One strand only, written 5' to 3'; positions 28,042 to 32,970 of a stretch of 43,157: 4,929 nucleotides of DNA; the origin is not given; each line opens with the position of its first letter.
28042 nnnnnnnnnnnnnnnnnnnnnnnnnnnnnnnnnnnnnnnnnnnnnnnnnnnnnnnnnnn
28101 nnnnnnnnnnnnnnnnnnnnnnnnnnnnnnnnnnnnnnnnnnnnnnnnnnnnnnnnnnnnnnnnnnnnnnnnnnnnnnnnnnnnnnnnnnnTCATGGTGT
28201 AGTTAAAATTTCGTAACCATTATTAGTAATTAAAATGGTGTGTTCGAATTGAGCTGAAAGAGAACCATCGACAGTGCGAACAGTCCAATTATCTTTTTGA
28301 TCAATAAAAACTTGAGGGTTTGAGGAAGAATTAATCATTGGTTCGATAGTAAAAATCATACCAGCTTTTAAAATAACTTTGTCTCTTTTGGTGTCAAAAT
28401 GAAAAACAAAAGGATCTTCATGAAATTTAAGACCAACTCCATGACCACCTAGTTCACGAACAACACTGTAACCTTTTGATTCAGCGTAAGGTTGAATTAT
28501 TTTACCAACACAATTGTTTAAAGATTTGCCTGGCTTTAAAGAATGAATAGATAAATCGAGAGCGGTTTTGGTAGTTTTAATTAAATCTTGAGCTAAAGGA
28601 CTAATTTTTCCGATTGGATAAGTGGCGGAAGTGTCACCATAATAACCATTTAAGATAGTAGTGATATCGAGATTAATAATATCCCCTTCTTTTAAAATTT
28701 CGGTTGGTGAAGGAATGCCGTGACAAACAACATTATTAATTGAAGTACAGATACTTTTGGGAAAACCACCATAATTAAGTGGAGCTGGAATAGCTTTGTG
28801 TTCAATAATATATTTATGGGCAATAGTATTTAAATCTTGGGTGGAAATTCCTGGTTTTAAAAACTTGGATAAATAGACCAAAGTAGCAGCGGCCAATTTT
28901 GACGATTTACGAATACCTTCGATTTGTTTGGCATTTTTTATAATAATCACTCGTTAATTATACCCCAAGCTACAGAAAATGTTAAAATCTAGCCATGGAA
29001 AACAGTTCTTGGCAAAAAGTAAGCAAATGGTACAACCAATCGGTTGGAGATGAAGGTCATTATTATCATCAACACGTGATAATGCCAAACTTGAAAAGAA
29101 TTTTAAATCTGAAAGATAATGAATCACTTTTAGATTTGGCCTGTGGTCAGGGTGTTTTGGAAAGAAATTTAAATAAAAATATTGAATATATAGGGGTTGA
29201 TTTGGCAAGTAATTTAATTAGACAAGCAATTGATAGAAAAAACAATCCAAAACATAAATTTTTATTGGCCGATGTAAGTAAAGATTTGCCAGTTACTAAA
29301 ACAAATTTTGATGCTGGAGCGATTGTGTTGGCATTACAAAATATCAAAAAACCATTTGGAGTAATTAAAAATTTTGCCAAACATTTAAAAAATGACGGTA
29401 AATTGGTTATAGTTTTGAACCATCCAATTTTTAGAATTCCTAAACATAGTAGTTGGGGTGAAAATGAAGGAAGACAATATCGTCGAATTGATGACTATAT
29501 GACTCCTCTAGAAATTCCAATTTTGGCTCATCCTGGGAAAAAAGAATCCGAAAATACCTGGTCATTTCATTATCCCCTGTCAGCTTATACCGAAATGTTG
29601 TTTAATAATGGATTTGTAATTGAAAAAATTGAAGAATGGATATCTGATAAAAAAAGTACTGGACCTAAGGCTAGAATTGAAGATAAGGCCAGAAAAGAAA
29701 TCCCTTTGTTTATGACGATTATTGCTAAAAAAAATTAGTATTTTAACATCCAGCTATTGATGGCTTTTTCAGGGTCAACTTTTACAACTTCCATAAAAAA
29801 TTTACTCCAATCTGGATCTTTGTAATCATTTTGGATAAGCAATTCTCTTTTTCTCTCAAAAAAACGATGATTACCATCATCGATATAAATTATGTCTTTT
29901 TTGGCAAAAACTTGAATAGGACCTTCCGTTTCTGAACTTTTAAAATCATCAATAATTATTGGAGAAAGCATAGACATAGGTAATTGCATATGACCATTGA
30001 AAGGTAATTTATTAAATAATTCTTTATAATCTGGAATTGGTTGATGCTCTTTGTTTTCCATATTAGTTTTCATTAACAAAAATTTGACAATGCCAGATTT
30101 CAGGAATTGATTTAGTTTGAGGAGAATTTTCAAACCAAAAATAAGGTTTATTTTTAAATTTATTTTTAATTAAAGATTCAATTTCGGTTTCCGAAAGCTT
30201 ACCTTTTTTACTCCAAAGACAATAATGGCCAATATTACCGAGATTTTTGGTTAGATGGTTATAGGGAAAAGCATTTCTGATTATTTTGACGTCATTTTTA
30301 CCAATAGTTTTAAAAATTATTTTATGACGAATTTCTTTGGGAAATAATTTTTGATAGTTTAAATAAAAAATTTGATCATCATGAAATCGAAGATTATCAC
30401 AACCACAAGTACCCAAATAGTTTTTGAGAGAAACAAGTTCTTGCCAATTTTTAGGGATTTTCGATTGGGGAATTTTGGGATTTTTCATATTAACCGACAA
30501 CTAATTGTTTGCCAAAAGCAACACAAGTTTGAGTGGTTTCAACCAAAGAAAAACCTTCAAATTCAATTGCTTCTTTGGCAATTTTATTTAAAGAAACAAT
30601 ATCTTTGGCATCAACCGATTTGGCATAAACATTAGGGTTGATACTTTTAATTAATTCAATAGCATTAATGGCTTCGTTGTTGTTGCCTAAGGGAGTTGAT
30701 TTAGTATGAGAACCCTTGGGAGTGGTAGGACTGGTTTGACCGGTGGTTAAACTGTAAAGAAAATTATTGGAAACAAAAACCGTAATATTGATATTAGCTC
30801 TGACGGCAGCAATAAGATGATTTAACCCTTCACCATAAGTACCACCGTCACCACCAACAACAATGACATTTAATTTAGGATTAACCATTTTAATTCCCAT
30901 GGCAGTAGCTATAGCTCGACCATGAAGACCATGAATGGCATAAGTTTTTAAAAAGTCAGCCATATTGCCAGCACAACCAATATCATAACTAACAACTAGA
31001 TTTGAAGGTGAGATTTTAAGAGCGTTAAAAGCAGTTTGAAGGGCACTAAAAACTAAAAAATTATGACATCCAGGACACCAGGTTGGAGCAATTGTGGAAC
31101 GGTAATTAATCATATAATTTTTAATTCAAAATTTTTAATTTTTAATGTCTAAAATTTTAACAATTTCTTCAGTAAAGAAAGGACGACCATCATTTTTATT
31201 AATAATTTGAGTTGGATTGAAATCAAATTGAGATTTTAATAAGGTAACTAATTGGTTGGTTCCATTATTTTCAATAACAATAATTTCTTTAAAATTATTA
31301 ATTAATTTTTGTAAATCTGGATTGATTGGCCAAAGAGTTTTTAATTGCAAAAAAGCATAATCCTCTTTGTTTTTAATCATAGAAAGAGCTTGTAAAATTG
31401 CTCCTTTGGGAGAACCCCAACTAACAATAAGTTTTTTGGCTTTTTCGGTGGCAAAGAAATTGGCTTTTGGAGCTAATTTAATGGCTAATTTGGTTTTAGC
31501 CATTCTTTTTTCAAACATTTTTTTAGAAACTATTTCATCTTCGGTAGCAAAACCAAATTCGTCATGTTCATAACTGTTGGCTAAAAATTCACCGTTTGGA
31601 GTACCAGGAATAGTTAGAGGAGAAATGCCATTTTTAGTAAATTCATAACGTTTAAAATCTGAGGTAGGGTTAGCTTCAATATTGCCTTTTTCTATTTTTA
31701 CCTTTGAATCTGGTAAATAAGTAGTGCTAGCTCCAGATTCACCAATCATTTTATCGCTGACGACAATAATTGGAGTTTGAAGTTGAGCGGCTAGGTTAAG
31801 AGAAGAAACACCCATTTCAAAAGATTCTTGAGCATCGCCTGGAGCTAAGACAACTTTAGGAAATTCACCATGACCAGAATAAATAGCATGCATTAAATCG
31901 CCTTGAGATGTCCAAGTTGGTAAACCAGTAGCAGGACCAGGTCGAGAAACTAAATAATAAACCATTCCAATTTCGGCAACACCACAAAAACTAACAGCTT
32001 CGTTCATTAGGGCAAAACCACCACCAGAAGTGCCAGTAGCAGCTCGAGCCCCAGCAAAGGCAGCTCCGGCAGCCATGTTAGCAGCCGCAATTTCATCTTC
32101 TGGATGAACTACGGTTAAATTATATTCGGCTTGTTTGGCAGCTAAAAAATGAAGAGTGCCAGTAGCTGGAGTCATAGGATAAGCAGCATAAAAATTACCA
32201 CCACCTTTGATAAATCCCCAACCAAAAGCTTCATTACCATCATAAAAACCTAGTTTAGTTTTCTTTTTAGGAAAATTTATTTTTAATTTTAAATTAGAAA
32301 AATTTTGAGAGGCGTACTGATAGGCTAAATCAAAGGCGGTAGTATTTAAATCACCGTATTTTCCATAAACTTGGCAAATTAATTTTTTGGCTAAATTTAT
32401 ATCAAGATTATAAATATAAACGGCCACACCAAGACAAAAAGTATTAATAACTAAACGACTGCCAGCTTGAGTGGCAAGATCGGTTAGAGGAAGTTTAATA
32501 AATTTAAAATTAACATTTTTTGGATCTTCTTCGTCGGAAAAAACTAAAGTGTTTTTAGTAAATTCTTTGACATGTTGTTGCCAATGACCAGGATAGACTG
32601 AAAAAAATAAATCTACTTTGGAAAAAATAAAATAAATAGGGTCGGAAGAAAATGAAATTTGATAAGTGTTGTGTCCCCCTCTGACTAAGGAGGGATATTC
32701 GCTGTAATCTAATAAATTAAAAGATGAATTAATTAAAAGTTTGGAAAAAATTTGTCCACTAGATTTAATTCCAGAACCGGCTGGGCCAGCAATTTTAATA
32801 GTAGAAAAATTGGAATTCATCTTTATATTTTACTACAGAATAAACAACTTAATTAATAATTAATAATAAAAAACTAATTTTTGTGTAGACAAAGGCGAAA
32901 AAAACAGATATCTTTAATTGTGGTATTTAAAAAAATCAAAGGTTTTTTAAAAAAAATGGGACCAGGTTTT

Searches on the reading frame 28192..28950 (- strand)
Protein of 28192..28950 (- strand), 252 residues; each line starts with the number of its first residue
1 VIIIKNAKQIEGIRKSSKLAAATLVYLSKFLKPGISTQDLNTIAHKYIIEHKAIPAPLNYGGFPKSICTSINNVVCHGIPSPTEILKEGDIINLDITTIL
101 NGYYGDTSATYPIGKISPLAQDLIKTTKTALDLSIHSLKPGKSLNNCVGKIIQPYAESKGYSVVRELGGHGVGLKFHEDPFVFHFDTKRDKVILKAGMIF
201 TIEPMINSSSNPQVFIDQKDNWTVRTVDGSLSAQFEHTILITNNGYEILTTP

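Call 29: search_protein_families(library=pfam, proteins=[window:28192-28950:-], max_evalue=0.00001)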
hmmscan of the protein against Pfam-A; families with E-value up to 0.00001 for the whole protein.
window:28192-28950:- (252 aa): 1 family
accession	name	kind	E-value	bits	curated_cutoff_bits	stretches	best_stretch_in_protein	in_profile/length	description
PF00557.29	Peptidase_M24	-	4.1e-47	161.1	23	1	11-243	1-208/208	Metallopeptidase family M24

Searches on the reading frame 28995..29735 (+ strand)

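Call 29: search_protein_families(library=pfam, proteins=[window:28995-29735:+], max_evalue=0.00001)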
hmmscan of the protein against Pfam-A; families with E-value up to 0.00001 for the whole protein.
window:28995-29735:+ (247 aa): 5 families
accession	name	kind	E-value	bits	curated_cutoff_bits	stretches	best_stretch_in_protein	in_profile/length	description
PF08241.18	Methyltransf_11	-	1.4e-11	45.3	21.2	1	46-139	1-95/95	Methyltransferase domain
PF13847.12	Methyltransf_31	-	2.7e-10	40.5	27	1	40-139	2-109/145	Methyltransferase domain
PF13649.12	Methyltransf_25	-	4.6e-10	40.5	27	1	46-135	2-97/97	Methyltransferase domain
PF13489.12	Methyltransf_23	-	1.8e-09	38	27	1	25-141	5-118/164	Methyltransferase domain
PF08242.18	Methyltransf_12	-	1.4e-08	35.8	30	1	46-137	1-98/98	Methyltransferase domain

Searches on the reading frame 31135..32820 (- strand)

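Call 29: search_protein_families(library=pfam, proteins=[window:31135-32820:-], max_evalue=0.00001)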
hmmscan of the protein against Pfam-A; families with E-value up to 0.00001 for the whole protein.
window:31135-32820:- (561 aa): 2 families
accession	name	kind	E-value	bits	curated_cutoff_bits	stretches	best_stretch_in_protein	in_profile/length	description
PF01855.24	POR_N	-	9.6e-50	169.9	27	1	204-431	4-225/231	Pyruvate flavodoxin/ferredoxin oxidoreductase, thiamine diP-bdg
PF01558.24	POR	-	3.3e-20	73.4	27.4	1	14-168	1-173/173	Pyruvate ferredoxin/flavodoxin oxidoreductase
